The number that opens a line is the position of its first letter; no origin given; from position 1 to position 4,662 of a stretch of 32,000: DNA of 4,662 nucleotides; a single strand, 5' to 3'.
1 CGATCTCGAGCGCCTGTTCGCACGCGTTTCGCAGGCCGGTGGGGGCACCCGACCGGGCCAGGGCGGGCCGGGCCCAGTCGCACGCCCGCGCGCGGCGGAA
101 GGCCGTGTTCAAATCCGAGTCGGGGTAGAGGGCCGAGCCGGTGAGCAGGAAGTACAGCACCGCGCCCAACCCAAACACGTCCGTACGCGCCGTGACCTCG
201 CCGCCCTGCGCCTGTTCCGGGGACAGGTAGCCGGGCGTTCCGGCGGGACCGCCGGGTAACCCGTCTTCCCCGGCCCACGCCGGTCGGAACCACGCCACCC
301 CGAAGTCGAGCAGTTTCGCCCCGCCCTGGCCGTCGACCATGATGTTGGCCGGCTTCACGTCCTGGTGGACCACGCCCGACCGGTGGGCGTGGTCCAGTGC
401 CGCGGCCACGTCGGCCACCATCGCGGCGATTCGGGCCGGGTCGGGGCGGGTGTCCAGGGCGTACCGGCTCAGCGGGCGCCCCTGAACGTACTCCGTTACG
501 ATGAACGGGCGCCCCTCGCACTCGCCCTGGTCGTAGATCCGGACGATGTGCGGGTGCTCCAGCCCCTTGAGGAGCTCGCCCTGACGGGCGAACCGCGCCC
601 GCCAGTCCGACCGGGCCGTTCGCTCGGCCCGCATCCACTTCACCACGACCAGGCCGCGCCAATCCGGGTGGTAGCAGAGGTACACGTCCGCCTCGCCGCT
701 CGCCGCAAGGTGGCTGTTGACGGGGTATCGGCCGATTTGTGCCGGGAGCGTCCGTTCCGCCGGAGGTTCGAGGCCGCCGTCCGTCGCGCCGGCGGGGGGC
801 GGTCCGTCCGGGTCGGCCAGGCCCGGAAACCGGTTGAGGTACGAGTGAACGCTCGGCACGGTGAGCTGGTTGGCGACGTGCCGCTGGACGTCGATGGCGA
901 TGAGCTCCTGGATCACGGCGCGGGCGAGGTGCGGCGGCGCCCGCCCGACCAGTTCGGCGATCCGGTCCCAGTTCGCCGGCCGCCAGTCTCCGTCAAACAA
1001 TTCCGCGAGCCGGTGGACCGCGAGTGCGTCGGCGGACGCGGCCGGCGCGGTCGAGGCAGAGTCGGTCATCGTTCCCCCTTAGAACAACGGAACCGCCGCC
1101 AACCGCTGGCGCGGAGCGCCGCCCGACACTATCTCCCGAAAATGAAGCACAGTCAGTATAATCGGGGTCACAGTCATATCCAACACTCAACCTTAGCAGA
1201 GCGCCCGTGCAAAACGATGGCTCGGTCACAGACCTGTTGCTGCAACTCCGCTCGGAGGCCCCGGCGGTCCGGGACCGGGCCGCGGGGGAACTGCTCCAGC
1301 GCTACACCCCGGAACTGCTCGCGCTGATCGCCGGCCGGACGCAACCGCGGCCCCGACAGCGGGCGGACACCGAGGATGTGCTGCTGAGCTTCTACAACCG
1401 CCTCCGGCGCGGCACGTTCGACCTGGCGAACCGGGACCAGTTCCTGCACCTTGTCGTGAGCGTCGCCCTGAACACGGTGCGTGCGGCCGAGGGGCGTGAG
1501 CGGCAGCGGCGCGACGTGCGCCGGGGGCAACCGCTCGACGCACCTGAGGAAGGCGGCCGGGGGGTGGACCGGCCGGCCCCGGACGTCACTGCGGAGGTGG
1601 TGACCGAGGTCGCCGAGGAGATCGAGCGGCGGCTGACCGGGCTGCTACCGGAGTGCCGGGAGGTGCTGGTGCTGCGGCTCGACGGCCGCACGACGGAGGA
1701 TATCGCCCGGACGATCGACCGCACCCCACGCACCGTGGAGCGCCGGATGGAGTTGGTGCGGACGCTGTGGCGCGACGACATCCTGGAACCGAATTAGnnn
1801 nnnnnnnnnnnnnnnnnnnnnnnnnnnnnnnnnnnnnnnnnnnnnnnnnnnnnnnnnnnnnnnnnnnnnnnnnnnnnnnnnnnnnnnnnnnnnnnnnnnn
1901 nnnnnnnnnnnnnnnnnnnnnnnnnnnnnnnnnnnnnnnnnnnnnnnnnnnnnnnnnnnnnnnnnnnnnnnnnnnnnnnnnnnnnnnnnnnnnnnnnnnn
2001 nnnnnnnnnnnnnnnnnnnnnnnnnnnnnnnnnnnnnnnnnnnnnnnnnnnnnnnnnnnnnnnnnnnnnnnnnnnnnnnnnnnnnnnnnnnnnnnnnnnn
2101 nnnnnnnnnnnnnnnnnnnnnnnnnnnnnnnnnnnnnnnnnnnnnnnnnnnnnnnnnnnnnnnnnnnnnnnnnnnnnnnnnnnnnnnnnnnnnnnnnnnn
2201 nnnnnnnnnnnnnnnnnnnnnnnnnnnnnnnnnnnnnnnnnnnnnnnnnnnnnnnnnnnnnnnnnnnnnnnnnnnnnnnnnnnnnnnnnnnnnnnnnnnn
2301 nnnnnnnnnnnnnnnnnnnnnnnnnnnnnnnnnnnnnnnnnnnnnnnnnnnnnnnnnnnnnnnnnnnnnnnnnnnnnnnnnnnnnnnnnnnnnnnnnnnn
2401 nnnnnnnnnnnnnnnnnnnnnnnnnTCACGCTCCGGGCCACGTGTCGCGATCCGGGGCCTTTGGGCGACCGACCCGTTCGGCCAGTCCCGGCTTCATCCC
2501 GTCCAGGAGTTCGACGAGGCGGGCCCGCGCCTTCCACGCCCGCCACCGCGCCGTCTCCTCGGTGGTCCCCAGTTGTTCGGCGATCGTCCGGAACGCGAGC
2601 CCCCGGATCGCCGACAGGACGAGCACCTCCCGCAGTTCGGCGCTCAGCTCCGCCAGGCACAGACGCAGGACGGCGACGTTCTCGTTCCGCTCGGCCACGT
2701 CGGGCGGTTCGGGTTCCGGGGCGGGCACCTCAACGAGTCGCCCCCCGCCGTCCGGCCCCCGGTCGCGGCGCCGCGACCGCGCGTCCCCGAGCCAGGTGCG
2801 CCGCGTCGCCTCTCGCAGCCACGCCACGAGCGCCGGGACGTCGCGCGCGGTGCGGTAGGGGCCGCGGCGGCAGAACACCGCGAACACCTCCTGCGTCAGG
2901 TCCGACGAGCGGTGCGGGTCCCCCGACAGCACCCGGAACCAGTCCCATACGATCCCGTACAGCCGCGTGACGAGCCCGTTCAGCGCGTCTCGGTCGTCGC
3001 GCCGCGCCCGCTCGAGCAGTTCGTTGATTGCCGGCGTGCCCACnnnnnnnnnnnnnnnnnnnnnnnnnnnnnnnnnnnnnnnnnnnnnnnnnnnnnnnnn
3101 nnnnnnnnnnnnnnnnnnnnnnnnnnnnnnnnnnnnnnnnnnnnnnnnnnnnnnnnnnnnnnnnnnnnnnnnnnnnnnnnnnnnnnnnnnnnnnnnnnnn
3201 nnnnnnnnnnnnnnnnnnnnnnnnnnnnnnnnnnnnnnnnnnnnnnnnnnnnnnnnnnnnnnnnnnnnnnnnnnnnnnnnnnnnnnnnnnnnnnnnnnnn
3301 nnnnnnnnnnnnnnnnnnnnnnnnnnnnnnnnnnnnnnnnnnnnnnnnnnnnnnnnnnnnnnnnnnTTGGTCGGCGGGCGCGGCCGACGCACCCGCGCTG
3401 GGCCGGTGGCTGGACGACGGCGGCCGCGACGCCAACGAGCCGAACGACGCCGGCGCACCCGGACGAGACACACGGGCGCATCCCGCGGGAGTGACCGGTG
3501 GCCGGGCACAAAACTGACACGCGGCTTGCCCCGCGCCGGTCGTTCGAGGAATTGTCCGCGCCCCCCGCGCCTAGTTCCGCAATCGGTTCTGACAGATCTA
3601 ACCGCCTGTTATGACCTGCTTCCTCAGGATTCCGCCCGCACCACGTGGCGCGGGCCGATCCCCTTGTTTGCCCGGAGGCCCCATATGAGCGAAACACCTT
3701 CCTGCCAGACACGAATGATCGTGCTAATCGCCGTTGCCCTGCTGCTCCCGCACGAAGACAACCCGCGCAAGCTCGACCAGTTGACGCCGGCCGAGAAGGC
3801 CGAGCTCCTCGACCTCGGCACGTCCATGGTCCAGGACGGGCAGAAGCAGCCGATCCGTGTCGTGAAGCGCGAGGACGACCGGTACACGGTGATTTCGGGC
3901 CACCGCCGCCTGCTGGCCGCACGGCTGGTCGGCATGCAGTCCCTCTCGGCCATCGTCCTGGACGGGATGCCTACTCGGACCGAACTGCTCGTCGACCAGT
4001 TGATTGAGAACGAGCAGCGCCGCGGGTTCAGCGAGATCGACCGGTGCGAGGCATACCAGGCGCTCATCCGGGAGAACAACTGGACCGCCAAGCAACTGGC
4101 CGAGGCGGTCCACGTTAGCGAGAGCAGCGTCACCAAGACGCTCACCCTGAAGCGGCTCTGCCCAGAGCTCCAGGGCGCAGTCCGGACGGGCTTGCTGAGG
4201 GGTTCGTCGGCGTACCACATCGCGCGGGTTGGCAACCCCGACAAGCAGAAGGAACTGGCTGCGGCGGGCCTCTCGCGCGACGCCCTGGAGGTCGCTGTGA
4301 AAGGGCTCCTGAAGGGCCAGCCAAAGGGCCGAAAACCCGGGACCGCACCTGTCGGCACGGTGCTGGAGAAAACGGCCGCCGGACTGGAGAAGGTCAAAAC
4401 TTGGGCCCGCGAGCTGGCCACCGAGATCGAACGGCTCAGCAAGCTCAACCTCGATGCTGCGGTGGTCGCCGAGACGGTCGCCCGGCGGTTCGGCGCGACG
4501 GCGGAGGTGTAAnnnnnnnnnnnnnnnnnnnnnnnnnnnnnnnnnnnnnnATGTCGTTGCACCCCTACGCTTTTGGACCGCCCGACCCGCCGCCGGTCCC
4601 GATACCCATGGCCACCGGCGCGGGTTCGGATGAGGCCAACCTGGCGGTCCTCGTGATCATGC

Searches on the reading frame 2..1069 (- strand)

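Call 87: search_protein_families(library=pfam, proteins=[window:2-1069:-], max_evalue=0.001)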
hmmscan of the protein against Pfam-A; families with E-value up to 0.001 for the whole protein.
window:2-1069:- (356 aa): 5 families
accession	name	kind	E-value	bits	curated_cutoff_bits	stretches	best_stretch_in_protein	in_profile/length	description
PF00069.31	Pkinase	-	1.5e-34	120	31.7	1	127-324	13-206/263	Protein kinase domain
PF07714.23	PK_Tyr_Ser-Thr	-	2.7e-20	73.2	23.1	1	140-323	30-213/258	Protein tyrosine and serine/threonine kinase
PF01636.29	APH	-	2.3e-07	31.3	23.2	0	222-259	159-197/239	Phosphotransferase enzyme family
PF03109.22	ABC1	-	2.9e-06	27.1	22.9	1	186-258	141-213/244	ABC1 atypical kinase-like domain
PF06293.20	Kdo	-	0.00039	20.4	21.3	1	181-256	85-166/207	Lipopolysaccharide kinase (Kdo/WaaP) family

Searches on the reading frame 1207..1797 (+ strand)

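Call 87: search_protein_families(library=pfam, proteins=[window:1207-1797:+], max_evalue=0.001)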
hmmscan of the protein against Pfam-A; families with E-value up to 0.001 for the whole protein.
window:1207-1797:+ (196 aa): 2 families
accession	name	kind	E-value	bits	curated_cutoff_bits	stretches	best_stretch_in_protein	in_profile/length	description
PF07638.17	Sigma70_ECF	-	3.2e-08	34.1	21.1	1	7-189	4-180/185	ECF sigma factor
PF08281.18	Sigma70_r4_2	-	4.3e-08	33.1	25.7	1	137-182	2-48/54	Sigma-70, region 4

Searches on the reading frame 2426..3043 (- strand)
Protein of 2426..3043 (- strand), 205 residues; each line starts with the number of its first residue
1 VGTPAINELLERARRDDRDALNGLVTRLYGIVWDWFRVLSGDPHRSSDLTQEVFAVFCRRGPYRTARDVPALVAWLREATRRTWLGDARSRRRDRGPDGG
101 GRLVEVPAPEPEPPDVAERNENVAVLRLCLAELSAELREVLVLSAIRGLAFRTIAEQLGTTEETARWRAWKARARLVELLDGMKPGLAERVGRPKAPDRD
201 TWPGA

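Call 87: search_protein_families(library=pfam, proteins=[window:2426-3043:-], max_evalue=0.001)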
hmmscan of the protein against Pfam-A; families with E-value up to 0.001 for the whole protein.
window:2426-3043:- (205 aa): 3 families
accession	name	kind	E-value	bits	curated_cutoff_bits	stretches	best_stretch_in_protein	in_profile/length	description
PF08281.18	Sigma70_r4_2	-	3.3e-07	30.3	25.7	1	126-176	4-54/54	Sigma-70, region 4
PF04545.22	Sigma70_r4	-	8.7e-06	25.6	24.1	1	129-176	1-48/50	Sigma-70, region 4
PF07638.17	Sigma70_ECF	-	0.00046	20.6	21.1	1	6-176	4-179/185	ECF sigma factor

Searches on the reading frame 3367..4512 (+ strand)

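Call 9: search_protein_families(library=pfam, proteins=[window:3367-4512:+], max_evalue=0.01)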
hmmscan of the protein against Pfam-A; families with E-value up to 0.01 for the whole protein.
window:3367-4512:+ (381 aa): 3 families
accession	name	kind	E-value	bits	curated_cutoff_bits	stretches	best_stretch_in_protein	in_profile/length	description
PF17762.8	HTH_ParB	-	5e-11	43.1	22.6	1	222-300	4-82/102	ParB HTH domain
PF02195.25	ParB_N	-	5.7e-09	36.3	26.3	1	121-215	6-93/95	ParB N-terminal domain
PF01978.25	TrmB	-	0.0024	18.1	25.6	1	220-259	5-43/68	Sugar-specific transcriptional regulator TrmB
